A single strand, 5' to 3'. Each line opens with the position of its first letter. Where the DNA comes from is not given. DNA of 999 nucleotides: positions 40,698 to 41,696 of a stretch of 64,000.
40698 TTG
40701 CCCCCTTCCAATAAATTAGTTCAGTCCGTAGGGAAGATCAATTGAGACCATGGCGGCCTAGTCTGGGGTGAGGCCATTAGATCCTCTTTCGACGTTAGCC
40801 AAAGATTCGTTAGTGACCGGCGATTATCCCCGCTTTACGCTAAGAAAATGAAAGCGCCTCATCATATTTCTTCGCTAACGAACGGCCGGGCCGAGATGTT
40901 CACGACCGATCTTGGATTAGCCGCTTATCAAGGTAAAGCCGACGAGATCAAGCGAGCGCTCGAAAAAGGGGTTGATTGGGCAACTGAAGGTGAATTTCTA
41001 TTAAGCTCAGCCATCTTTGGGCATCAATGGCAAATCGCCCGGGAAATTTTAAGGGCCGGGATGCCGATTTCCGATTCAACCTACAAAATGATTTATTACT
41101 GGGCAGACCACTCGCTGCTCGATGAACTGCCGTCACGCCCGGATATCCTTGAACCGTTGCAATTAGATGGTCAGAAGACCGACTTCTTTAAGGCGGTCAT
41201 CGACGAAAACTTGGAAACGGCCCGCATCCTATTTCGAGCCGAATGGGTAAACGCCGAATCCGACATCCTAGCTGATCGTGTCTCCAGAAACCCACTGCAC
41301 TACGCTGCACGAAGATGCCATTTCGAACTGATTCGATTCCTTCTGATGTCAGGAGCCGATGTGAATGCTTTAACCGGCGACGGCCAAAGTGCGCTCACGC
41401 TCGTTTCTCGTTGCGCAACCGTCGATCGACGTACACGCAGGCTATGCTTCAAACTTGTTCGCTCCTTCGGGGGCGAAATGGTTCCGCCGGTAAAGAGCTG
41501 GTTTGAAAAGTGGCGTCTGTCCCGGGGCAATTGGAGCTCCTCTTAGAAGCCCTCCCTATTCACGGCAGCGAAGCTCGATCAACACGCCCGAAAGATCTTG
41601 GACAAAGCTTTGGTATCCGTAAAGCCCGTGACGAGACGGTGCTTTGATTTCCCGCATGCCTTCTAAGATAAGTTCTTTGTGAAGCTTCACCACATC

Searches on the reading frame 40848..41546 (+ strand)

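Call 64: search_protein_families(library=pfam, proteins=[window:40848-41546:+], max_evalue=0.0001)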
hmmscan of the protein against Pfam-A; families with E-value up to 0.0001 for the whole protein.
window:40848-41546:+ (232 aa): 5 families
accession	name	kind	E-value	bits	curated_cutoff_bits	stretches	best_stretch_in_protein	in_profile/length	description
PF13637.12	Ank_4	-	6e-13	49.1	22.7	2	150-189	1-40/50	Ankyrin repeats (many copies)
PF12796.13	Ank_2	-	1.3e-10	42.1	27.3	1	110-174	30-88/90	Ankyrin repeats (3 copies)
PF13857.12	Ank_5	-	2.9e-09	37.5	27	1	146-185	16-55/56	Ankyrin repeats (many copies)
PF00023.36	Ank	-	2.6e-08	34.2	21.1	1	147-175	3-31/33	Ankyrin repeat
PF13606.12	Ank_3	-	8e-08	32.3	22.3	1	147-174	3-30/30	Ankyrin repeat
